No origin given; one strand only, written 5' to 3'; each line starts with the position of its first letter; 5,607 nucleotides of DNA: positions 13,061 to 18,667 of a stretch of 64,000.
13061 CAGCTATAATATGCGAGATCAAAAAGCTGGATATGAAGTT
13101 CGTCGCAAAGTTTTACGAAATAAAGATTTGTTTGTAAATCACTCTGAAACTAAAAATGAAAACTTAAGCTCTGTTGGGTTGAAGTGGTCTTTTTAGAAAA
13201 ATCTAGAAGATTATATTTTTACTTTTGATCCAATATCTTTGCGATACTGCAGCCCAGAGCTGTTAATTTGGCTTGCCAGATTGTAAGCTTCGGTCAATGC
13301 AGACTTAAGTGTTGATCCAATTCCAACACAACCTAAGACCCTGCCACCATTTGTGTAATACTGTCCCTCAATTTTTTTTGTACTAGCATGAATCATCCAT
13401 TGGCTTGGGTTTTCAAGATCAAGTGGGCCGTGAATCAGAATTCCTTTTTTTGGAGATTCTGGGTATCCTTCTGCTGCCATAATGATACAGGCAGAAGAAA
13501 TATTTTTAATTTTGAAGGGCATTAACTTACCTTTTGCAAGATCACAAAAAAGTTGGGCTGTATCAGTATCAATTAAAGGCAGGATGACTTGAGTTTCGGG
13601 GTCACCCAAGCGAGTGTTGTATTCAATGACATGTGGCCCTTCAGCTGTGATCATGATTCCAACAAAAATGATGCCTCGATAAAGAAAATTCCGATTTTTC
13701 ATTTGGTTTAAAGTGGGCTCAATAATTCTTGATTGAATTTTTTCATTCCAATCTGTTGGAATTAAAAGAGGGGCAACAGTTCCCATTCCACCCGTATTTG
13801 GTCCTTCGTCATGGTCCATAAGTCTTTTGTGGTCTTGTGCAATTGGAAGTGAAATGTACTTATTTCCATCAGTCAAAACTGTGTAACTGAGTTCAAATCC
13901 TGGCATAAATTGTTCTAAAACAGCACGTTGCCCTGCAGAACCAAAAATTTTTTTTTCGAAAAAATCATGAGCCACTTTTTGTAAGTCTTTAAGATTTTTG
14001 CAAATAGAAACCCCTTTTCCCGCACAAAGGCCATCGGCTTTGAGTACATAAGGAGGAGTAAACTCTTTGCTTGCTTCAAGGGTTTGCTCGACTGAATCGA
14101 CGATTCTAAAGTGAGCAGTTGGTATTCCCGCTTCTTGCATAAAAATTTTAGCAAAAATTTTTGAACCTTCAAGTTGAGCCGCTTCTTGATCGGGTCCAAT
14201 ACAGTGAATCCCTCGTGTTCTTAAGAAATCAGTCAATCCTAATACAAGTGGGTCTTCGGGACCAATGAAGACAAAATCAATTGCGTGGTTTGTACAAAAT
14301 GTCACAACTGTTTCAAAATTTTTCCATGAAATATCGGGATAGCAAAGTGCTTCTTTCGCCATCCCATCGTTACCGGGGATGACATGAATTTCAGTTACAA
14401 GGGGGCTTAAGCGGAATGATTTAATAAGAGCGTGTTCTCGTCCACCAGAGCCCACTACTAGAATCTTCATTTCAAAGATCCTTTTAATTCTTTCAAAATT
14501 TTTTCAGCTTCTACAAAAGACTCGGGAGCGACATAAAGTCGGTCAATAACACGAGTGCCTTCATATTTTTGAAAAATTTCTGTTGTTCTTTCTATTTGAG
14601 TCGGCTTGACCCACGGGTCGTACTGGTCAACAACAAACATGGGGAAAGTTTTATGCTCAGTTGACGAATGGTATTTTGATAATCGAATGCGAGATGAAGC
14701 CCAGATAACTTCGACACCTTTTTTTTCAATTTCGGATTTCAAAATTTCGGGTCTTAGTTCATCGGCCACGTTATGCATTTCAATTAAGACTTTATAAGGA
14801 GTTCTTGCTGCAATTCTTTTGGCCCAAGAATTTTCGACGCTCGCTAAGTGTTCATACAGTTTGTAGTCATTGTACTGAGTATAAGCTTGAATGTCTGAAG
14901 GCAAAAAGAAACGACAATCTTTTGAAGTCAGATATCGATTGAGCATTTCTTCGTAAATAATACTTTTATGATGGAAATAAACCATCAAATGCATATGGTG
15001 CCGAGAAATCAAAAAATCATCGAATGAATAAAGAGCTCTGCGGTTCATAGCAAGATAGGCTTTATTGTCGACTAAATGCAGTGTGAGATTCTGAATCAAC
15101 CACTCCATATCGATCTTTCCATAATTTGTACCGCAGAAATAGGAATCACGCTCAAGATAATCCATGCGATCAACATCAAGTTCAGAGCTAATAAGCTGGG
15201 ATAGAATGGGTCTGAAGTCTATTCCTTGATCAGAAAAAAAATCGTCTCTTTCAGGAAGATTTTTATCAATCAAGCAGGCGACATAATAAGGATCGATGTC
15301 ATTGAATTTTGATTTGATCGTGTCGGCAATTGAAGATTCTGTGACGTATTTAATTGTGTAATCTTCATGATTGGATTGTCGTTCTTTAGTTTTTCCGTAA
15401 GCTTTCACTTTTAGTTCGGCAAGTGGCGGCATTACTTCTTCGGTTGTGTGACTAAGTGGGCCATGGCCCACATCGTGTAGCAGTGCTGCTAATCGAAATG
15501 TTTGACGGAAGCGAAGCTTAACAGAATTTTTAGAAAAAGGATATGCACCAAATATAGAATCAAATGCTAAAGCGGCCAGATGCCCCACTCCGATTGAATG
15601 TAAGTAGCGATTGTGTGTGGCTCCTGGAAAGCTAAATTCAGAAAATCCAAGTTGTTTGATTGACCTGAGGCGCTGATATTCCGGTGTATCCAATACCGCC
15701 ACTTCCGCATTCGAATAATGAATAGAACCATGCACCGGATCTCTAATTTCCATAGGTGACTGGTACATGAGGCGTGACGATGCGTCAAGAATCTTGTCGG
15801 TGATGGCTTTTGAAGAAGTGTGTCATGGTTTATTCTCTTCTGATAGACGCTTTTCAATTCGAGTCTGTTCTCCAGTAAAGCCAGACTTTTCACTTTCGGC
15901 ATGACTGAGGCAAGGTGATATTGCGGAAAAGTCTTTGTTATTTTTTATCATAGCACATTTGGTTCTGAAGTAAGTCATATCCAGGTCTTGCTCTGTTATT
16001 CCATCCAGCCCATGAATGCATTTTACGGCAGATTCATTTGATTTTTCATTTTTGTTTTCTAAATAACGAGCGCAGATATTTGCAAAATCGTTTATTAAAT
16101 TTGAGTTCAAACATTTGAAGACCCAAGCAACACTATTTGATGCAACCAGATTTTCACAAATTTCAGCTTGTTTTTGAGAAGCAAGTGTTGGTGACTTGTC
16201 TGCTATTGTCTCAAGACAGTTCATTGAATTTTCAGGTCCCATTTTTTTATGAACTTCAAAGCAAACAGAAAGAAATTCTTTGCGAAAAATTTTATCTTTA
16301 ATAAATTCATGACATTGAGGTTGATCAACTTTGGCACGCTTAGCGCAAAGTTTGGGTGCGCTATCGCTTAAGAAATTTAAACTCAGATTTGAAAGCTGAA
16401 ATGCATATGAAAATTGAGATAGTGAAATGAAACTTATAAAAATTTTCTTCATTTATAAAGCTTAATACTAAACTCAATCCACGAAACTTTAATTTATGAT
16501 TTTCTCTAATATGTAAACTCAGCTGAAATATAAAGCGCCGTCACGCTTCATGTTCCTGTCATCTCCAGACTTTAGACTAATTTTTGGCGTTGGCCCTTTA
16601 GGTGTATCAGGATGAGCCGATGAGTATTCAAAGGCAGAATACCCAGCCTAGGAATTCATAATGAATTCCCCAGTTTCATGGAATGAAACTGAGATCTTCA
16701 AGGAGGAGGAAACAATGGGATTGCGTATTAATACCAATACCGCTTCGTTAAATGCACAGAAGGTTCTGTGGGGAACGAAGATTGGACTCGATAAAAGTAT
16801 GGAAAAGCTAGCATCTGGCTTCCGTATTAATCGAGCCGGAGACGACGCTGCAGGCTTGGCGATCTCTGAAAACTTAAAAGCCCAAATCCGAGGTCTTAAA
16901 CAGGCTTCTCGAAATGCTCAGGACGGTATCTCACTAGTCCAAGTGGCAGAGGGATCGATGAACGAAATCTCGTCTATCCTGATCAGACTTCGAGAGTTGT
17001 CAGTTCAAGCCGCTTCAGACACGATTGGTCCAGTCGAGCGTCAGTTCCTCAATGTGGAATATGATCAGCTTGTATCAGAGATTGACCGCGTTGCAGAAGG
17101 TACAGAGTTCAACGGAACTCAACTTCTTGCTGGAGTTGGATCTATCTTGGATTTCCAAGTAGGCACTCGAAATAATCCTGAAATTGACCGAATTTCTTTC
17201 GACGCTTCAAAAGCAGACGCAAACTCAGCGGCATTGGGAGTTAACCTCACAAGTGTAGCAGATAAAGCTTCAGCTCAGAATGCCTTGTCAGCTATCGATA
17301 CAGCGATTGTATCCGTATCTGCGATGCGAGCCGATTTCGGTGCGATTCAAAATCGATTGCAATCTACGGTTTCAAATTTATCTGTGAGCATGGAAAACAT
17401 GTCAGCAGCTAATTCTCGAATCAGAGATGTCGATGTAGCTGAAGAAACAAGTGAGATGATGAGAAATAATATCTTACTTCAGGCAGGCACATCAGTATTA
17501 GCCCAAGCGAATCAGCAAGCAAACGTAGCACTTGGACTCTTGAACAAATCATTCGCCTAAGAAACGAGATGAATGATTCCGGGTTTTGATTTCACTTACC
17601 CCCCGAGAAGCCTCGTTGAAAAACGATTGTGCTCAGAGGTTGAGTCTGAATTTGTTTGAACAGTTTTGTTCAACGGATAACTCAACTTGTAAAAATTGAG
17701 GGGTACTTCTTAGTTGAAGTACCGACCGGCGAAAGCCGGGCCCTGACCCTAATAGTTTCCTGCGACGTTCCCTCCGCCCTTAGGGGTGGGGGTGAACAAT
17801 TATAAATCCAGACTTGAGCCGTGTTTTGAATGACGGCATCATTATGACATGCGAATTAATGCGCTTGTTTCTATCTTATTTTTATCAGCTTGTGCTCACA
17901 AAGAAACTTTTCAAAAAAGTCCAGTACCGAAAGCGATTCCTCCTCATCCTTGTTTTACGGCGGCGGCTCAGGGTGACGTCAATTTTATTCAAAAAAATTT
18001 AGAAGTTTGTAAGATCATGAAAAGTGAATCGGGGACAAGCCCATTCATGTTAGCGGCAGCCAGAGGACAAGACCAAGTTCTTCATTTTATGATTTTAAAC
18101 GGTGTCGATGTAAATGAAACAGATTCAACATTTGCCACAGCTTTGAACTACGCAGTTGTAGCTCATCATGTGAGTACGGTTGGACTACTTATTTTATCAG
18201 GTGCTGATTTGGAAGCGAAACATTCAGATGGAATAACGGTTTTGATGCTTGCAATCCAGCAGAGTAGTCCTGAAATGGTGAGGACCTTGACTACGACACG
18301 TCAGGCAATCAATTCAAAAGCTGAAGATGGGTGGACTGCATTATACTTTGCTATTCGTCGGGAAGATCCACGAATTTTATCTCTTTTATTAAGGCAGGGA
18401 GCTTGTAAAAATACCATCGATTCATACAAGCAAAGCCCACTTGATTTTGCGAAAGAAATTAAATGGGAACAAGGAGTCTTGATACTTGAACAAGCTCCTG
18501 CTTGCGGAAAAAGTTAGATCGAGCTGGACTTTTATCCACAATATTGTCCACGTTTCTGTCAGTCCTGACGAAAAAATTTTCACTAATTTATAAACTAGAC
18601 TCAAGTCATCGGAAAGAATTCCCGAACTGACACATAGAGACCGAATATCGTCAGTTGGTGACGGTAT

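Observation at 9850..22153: Two ~785-aa Cys-patterned secreted paralogs of unknown function flank the flagellin island in mirror orientation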

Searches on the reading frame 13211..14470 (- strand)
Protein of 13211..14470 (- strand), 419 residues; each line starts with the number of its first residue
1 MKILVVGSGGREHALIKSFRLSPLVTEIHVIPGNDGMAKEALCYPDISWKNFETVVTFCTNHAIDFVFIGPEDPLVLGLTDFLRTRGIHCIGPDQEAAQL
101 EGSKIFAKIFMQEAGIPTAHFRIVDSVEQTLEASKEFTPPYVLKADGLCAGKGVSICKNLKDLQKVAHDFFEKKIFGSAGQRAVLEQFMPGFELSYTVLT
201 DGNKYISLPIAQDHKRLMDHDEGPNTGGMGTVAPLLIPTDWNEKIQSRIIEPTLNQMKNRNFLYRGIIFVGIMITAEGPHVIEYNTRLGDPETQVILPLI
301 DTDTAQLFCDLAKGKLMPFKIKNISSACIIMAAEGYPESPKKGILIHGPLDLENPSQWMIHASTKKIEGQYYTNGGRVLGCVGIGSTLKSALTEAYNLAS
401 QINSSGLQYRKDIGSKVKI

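Call 65: search_protein_families(library=pfam, proteins=[window:13211-14470:-], max_evalue=0.001)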
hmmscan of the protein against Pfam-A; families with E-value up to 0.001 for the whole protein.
window:13211-14470:- (419 aa): 7 families
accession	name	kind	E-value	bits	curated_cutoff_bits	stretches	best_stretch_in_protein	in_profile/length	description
PF01071.24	GARS_A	-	2.4e-63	213.9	27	1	102-293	1-194/194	Phosphoribosylglycinamide synthetase, ATP-grasp (A) domain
PF02844.21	GARS_N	-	4e-33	114.6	29.5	1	1-101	1-100/100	Phosphoribosylglycinamide synthetase, N domain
PF02843.22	GARS_C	-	4.6e-26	91.4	34.8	1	327-416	2-92/92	Phosphoribosylglycinamide synthetase, C domain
PF02222.28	ATP-grasp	-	1.2e-06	28.8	27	1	110-190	2-77/179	ATP-grasp domain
PF02786.22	CPSase_L_D2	-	2.4e-05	24.4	19.8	1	106-203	4-104/211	Carbamoyl-phosphate synthase L chain, ATP binding domain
PF02655.19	ATP-grasp_3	-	0.00049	20.7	23.2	1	133-288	26-157/160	ATP-grasp domain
PF07478.18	Dala_Dala_lig_C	-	0.00096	19.1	24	0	110-286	1-174/204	D-ala D-ala ligase C-terminus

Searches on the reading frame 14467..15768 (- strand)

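Call 65: search_protein_families(library=pfam, proteins=[window:14467-15768:-], max_evalue=0.001)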
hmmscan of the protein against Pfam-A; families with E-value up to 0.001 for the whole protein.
window:14467-15768:- (433 aa): 2 families
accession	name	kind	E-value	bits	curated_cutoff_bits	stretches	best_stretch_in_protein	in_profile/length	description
PF19276.4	HD_assoc_2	-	4e-09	36.7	23.1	1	219-335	1-116/222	HD associated region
PF01966.28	HD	-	9.9e-09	35.9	22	1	54-207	1-115/116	HD domain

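Call 70: search_protein_families(library=ncbifam, proteins=[window:14467-15768:-], max_evalue=0.001)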
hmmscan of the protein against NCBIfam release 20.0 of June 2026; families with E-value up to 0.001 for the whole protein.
window:14467-15768:- (433 aa): 0 families

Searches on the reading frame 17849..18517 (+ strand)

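Call 65: search_protein_families(library=pfam, proteins=[window:17849-18517:+], max_evalue=0.001)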
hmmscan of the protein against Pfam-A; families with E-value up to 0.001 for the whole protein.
window:17849-18517:+ (222 aa): 6 families
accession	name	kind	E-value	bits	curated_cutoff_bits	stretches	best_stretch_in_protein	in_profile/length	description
PF12796.13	Ank_2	-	9.7e-21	74.6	27.3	2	111-191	13-90/90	Ankyrin repeats (3 copies)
PF00023.36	Ank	-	4.9e-19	67.8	21.1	1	160-191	1-32/33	Ankyrin repeat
PF13637.12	Ank_4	-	1.8e-16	60.3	22.7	1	69-115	4-50/50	Ankyrin repeats (many copies)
PF13606.12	Ank_3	-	1.6e-13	49.7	22.3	0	160-185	1-26/30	Ankyrin repeat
PF13857.12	Ank_5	-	1.2e-12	48.3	27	1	119-165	7-53/56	Ankyrin repeats (many copies)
PF24521.3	Ank_KRIT1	-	1.3e-06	28.6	80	0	37-85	24-69/149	KRIT1 ankyrin-repeats domain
